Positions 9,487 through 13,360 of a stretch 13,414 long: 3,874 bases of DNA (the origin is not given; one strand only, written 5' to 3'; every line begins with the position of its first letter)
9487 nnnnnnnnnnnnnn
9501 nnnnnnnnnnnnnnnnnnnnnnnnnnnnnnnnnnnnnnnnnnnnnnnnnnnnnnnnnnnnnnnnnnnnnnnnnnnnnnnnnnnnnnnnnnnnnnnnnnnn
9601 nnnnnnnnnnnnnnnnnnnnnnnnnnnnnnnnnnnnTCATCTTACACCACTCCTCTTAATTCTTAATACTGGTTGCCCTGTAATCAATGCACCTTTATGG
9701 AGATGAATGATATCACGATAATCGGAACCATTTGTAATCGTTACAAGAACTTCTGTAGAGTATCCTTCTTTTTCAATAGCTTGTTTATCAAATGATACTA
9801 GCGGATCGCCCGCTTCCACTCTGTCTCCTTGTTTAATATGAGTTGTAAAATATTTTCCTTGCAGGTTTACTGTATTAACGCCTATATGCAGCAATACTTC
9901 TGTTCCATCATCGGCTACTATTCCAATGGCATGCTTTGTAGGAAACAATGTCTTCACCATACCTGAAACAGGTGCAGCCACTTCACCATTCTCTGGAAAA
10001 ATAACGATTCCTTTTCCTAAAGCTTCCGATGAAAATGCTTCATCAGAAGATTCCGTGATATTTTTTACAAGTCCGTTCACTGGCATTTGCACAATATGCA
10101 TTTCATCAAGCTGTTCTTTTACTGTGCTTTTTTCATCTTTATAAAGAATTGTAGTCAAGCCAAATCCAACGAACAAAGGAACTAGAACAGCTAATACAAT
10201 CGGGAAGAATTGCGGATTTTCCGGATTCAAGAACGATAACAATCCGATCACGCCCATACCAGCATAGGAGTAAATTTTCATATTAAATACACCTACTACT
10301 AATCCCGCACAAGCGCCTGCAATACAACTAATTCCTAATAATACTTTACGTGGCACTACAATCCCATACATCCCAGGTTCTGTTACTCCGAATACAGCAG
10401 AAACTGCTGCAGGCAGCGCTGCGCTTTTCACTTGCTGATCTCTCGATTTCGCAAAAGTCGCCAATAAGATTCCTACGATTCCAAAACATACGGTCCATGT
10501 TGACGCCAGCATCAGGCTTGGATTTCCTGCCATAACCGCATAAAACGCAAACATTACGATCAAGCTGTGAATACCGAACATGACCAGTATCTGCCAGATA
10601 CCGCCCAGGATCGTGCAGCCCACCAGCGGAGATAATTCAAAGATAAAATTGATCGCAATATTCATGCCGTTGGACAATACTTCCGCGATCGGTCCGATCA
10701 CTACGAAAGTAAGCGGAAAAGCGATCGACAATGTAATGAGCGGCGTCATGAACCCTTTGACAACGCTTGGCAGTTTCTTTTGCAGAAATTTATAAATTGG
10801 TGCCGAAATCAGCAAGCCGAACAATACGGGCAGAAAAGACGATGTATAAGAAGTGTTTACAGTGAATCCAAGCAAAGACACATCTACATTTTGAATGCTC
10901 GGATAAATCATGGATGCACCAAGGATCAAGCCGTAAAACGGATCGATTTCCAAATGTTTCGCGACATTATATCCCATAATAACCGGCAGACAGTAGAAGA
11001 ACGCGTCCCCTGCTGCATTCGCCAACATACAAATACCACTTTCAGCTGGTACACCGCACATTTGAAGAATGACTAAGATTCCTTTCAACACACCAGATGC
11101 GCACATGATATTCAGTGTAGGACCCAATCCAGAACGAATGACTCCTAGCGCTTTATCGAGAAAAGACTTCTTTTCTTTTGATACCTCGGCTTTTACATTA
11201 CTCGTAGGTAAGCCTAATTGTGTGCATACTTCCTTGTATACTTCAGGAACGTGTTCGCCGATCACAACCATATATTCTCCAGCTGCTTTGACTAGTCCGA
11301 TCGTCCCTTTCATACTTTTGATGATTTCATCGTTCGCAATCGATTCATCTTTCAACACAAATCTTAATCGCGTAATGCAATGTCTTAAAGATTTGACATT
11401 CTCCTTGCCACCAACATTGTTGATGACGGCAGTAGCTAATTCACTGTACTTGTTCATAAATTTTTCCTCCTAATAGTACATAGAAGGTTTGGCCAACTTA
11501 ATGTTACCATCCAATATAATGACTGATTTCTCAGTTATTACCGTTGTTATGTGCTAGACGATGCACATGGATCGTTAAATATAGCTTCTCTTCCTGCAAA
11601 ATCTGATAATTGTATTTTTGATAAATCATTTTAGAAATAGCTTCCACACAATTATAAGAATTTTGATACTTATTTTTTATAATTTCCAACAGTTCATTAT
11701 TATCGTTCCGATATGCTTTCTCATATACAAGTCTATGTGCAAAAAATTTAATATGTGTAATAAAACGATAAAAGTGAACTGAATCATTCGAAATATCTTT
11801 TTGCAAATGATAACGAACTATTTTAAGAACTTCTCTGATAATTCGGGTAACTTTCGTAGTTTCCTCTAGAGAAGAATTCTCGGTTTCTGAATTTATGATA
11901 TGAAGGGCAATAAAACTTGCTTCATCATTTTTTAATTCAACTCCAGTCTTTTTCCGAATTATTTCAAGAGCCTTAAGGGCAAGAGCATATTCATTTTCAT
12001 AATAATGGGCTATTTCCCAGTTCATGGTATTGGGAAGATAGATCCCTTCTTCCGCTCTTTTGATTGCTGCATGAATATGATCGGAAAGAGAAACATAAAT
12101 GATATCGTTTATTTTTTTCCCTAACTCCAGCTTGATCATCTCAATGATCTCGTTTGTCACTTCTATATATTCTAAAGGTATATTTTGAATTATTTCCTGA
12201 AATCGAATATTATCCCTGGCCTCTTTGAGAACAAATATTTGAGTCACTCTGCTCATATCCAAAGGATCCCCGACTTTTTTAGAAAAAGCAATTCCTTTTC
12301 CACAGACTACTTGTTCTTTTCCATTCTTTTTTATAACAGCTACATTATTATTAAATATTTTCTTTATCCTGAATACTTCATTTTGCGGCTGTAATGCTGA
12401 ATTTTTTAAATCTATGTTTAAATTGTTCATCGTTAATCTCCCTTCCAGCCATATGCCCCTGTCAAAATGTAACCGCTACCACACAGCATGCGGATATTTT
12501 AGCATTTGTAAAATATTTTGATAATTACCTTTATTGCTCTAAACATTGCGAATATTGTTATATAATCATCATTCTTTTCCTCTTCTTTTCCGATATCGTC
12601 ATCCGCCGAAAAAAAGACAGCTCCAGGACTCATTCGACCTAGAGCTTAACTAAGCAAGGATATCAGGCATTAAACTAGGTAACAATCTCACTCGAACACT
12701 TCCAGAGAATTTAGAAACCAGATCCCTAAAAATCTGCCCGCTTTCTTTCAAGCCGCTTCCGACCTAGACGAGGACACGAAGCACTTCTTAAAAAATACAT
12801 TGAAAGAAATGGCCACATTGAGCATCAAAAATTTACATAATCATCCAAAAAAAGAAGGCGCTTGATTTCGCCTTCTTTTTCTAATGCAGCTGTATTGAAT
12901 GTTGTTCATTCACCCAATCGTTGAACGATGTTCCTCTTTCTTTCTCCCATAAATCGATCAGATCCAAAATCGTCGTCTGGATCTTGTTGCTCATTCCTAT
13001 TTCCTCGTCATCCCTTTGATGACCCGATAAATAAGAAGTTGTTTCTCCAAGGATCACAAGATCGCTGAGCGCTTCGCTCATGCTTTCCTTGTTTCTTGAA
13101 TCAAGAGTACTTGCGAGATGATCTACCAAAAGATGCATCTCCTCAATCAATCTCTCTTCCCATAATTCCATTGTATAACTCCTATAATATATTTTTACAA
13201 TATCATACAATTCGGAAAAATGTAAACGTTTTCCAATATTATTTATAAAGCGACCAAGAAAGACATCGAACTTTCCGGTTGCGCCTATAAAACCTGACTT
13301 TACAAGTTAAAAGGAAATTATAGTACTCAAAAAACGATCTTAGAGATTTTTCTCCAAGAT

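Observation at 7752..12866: The licT-bglP-bglH module is a 4.9-kb cassette bracketed by a 169/170-identical 170-bp direct repeat built from the 3' end of the DUF2974 hydrolase gene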

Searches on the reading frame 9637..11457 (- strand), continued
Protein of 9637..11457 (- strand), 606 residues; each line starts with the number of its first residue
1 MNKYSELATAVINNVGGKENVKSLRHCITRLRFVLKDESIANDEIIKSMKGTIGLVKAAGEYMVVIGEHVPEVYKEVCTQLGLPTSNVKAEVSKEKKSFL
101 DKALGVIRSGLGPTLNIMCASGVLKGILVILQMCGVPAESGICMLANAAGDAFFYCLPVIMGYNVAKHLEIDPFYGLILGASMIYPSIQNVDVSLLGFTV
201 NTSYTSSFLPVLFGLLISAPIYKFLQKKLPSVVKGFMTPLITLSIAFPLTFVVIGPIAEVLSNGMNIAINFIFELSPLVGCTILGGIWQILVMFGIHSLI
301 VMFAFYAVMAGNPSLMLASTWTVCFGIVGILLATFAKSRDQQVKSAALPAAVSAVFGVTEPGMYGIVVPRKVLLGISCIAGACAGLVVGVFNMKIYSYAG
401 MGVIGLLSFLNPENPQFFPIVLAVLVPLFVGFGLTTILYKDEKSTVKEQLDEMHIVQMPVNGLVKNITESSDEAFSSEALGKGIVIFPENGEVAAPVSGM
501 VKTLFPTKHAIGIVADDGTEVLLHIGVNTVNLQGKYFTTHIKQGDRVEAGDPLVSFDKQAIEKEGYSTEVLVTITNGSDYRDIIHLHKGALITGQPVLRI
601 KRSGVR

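Call 63: find_encoding_contigs(protein=P0015, flank=10000, max_places=4)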
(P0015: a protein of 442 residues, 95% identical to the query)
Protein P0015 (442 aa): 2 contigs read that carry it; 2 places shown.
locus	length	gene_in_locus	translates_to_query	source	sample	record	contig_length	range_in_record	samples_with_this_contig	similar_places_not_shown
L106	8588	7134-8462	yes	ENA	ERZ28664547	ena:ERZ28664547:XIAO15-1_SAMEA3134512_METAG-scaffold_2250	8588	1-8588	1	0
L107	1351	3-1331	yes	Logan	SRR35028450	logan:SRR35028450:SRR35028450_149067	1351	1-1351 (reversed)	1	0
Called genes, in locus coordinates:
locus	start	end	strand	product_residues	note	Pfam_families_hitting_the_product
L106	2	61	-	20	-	?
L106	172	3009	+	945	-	PF02463:SMC_N (faint), PF13191:AAA_16 (faint), PF13555:AAA_29 (faint), PF20703:nSTAND1 (faint), PF17760:UvrA_inter, PF17755:UvrA_DNA-bind, PF00005:ABC_tran (weak)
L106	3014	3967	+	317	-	PF02603:Hpr_kinase_N, PF07475:Hpr_kinase_C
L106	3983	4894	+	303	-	PF00890:FAD_binding_2, PF01134:GIDA (faint), PF01266:DAO (faint), PF01946:Thi4 (weak), PF07992:Pyr_redox_2, PF12831:FAD_oxidored (weak), PF13738:Pyr_redox_3, PF00070:Pyr_redox, +2 more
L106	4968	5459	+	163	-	PF10114:PocR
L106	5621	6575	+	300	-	PF03123:CAT_RBD, PF00874:PRD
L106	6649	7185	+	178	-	-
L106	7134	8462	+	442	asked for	PF02378:PTS_EIIC, PF00358:PTS_EIIA_1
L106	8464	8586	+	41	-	?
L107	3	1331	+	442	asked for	PF02378:PTS_EIIC, PF00358:PTS_EIIA_1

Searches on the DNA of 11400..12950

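Call 69: search_rna_families(source=window, start=11400, end=12950, threshold=evalue, max_evalue=1)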
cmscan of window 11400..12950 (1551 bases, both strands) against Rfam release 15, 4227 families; matches with E-value up to 1: 0.
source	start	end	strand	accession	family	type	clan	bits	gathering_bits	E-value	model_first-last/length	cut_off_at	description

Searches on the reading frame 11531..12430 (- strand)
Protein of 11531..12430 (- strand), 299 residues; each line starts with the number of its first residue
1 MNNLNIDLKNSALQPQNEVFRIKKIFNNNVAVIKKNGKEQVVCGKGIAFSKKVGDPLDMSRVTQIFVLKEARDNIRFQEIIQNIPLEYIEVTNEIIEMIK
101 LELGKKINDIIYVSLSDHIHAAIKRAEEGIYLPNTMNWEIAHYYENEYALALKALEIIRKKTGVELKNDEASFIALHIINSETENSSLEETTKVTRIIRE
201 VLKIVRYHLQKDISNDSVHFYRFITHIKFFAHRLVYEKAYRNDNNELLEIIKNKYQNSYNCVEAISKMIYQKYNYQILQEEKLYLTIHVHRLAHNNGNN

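Call 7: search_protein_families(library=pfam, proteins=[window:11531-12430:-])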
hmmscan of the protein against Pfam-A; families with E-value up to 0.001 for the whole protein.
window:11531-12430:- (299 aa): 2 families
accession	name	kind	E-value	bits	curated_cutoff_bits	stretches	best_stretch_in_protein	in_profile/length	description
PF00874.25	PRD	-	5.9e-38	129.5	23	2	94-180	2-89/90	PRD domain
PF03123.20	CAT_RBD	-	1.2e-17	64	25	1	21-72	2-54/57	CAT RNA binding domain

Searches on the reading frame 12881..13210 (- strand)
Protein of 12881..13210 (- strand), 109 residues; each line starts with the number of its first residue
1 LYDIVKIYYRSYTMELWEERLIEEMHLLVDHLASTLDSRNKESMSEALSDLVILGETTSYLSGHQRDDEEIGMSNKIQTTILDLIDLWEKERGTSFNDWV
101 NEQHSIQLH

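Call 12: find_encoding_contigs(protein=window:12881-13210:-, flank=10000, max_places=10)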
Protein window:12881-13210:- (109 aa): no gene with exactly this product is on record in the collection.

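Call 14: find_encoding_contigs(protein=window:12881-13171:-, flank=10000, max_places=10)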
Protein window:12881-13171:- (96 aa): 25 contigs read that carry it; 7 places shown.
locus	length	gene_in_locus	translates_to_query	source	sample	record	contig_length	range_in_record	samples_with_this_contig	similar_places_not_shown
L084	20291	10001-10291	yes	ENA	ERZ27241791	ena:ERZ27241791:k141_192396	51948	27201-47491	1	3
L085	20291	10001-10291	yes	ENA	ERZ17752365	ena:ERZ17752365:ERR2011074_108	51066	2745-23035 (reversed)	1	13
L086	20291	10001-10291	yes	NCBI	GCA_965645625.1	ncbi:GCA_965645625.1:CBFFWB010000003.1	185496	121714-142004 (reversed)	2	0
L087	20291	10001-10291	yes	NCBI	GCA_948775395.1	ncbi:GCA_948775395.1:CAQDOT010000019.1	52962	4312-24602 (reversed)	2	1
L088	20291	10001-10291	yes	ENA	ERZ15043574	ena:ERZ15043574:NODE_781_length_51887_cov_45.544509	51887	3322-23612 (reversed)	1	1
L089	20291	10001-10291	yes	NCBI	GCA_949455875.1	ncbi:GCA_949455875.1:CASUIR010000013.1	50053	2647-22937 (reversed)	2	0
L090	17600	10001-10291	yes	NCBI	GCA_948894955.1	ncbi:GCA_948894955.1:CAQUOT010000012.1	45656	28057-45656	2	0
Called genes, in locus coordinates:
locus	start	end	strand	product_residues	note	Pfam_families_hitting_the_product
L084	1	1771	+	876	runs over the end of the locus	PF13476:AAA_23, PF13555:AAA_29 (weak), PF13558:SbcC_Walker_B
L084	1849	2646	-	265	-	PF00106:adh_short, PF08659:KR, PF13561:adh_short_C2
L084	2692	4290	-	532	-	PF00999:Na_H_Exchanger, PF02080:TrkA_C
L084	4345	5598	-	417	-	PF00817:IMS, PF21999:IMS_HHH_1 (weak), PF11799:IMS_C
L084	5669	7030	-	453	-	PF00232:Glyco_hydro_1, PF00150:Cellulase (weak)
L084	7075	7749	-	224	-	PF16874:Glyco_hydro_36C (weak)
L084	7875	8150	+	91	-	PF02311:AraC_binding, PF21621:MPI_cupin_dom (weak)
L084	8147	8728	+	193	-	PF00165:HTH_AraC (weak), PF12833:HTH_18, PF00165:HTH_AraC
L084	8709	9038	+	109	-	-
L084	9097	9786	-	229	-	-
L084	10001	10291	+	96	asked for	-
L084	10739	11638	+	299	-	PF03123:CAT_RBD, PF00874:PRD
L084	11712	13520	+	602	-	PF00367:PTS_EIIB, PF02378:PTS_EIIC, PF00358:PTS_EIIA_1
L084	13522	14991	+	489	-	PF00232:Glyco_hydro_1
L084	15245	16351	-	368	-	PF11187:Mbeg1-like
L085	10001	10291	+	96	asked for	-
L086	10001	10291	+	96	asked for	-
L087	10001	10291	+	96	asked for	-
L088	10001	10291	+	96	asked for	-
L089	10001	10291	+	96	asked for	-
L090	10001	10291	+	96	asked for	-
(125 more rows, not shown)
